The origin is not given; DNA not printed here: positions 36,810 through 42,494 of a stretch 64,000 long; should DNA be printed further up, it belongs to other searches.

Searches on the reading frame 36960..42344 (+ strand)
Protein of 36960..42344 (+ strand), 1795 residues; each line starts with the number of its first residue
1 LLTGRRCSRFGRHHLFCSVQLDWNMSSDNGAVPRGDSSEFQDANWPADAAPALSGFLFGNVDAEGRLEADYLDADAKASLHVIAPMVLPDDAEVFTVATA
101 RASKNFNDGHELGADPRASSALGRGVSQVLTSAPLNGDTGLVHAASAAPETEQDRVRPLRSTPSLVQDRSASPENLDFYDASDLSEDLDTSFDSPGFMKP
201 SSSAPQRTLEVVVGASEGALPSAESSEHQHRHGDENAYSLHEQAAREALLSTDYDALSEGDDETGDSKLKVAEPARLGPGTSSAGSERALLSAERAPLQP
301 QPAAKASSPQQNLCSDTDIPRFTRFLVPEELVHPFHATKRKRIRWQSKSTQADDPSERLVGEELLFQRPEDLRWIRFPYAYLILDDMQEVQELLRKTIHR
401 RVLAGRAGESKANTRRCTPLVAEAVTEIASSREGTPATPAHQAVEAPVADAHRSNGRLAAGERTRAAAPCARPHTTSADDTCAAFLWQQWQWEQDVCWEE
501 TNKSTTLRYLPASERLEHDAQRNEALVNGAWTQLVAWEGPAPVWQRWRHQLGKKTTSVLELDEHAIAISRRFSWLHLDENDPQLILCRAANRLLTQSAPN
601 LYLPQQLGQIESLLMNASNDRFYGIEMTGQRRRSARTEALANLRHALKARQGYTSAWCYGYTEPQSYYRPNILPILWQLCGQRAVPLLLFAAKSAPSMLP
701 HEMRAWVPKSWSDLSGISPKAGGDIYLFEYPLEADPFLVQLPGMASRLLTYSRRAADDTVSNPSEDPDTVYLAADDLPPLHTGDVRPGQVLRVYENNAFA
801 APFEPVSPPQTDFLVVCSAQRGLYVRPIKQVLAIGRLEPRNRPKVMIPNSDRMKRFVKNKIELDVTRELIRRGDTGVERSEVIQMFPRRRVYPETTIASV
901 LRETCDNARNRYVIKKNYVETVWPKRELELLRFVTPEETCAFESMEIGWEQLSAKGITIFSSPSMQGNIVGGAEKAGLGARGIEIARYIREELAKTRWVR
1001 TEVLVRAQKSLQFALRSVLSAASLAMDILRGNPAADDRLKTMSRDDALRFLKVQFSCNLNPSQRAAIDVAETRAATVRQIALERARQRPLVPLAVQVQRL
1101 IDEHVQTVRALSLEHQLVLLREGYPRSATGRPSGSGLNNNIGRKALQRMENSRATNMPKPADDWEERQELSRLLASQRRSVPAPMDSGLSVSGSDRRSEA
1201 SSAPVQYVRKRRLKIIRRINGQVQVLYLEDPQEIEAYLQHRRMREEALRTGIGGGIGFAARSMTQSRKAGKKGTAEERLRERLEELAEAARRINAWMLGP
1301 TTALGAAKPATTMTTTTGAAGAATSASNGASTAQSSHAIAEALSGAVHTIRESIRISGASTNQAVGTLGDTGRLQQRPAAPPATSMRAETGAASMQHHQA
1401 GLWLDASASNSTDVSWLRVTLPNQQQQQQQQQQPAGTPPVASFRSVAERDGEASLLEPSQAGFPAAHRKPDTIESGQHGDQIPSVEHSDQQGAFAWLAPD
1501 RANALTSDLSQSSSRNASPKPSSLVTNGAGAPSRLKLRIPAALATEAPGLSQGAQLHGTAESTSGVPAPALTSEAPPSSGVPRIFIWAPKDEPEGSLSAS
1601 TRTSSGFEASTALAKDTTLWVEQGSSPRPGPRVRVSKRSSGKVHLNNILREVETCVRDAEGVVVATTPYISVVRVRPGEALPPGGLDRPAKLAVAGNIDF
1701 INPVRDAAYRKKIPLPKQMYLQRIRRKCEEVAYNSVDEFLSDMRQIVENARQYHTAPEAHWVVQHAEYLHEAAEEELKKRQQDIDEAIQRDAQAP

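Call 8: search_protein_families(library=pfam, proteins=[window:36960-42344:+])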
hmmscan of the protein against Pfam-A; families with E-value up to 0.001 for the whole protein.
window:36960-42344:+ (1795 aa): 3 families
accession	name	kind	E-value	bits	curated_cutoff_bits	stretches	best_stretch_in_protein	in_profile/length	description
PF12157.13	DUF3591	-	2.1e-33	116.2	25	1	616-1008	2-364/444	Protein of unknown function (DUF3591)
PF00439.30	Bromodomain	-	8e-10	39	21.7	1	1699-1755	19-73/84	Bromodomain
PF09247.16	TBP-binding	-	2.7e-09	37.6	25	1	52-85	12-45/60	TATA box-binding protein binding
